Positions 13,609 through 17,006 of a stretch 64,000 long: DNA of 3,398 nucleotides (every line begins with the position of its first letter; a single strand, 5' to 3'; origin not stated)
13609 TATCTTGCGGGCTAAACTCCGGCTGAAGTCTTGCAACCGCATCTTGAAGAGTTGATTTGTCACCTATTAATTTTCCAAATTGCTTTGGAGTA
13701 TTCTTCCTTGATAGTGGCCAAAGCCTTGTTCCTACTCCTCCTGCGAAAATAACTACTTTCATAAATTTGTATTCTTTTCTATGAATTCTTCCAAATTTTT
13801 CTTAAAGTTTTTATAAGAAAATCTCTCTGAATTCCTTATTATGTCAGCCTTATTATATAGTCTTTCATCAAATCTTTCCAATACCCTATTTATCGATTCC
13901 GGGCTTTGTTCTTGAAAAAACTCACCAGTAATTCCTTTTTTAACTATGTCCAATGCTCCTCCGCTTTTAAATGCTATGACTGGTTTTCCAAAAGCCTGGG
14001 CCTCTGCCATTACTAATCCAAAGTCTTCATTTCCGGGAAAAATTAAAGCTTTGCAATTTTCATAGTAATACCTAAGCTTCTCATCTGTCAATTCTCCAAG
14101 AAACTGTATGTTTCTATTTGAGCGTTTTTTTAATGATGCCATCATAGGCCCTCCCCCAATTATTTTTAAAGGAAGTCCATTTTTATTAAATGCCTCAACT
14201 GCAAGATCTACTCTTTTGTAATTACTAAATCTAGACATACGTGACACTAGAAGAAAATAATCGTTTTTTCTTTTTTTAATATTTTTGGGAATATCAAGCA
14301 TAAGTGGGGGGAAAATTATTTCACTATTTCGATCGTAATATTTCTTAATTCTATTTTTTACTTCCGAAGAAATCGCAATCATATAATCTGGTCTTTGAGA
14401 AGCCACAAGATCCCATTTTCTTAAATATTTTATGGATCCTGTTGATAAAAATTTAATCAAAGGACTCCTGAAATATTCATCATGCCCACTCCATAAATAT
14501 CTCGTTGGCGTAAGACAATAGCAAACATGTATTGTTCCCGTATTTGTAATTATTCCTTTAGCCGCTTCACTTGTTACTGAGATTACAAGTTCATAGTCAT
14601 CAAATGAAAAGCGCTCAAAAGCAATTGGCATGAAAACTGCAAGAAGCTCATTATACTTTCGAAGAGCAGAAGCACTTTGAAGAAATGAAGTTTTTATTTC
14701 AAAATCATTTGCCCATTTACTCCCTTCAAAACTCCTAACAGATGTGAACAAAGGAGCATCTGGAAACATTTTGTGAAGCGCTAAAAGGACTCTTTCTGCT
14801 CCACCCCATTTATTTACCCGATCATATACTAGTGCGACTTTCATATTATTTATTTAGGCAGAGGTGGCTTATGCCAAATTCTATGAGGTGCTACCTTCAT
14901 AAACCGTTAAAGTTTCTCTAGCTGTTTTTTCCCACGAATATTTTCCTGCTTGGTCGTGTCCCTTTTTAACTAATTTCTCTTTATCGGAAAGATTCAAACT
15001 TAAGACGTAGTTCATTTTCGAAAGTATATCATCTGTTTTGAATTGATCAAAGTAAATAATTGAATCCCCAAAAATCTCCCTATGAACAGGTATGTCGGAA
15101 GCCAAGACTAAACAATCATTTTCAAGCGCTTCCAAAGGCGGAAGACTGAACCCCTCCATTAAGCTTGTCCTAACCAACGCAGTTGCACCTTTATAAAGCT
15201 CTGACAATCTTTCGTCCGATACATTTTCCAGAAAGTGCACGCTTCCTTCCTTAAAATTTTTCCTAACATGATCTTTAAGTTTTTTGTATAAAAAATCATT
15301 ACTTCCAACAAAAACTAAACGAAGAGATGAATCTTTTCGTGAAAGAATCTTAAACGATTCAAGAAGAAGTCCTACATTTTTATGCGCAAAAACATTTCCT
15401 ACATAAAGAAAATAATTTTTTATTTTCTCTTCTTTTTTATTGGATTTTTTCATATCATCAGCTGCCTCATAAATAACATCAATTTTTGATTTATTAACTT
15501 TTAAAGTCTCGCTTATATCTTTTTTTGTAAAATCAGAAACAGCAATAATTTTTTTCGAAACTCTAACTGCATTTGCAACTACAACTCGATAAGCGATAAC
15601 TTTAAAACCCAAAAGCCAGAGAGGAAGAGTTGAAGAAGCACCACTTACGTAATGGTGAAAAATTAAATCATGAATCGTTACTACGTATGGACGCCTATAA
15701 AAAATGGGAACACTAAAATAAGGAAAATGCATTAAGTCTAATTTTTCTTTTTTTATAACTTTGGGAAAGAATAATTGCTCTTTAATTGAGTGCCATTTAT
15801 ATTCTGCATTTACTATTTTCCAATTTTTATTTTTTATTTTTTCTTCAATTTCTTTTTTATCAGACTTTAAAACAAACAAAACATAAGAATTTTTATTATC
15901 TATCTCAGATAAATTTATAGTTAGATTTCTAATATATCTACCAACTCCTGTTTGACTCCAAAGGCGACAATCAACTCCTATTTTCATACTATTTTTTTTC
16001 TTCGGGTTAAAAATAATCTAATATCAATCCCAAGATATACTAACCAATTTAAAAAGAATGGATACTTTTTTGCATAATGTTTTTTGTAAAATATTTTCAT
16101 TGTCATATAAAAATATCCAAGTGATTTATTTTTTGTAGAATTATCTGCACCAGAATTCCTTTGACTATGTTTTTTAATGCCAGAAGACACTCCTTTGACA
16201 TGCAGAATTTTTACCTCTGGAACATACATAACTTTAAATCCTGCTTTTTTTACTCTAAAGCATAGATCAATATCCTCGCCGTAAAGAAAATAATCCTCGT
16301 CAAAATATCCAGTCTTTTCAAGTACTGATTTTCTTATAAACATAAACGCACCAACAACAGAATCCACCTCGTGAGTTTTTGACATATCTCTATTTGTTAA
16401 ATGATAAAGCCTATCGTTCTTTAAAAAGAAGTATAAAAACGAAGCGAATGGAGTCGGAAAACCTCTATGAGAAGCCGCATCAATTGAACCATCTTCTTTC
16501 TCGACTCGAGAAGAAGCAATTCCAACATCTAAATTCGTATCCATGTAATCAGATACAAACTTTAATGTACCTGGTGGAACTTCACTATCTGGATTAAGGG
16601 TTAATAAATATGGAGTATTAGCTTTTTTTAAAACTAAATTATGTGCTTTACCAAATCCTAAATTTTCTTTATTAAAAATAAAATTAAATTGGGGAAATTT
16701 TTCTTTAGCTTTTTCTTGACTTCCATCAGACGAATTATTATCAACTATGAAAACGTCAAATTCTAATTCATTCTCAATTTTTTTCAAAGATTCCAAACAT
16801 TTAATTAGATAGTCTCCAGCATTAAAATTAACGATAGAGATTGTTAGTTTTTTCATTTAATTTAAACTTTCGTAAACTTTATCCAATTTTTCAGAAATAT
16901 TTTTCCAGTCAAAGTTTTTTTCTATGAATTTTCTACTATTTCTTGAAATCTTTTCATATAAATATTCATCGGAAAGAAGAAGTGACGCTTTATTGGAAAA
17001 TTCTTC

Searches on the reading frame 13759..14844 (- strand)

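Call 37: search_protein_families(library=pfam, proteins=[window:13759-14844:-], max_evalue=0.0001)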
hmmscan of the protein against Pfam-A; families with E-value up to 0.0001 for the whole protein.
window:13759-14844:- (361 aa): 2 families
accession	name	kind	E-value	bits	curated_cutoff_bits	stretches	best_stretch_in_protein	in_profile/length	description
PF00534.26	Glycos_transf_1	-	1.1e-24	87.3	26.4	1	189-325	9-155/172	Glycosyl transferases group 1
PF13692.12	Glyco_trans_1_4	-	1e-18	68.4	27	1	197-320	4-134/142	Glycosyl transferases group 1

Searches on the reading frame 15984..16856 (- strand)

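Call 37: search_protein_families(library=pfam, proteins=[window:15984-16856:-], max_evalue=0.0001)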
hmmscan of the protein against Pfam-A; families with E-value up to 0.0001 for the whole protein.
window:15984-16856:- (290 aa): 4 families
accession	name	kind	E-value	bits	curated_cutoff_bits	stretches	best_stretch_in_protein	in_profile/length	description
PF00535.33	Glycos_transf_2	-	8.5e-24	84.8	23.3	1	6-181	2-166/168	Glycosyl transferase family 2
PF13641.12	Glyco_tranf_2_3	-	1e-18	68.7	27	1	4-223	3-215/230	Glycosyltransferase like family 2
PF13632.12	Glyco_trans_2_3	-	2.9e-10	40.7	27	1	154-233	58-135/198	Glycosyl transferase family group 2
PF13712.12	Glyco_tranf_2_5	-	1.9e-05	24.9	27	0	151-221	121-191/210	Glycosyltransferase like family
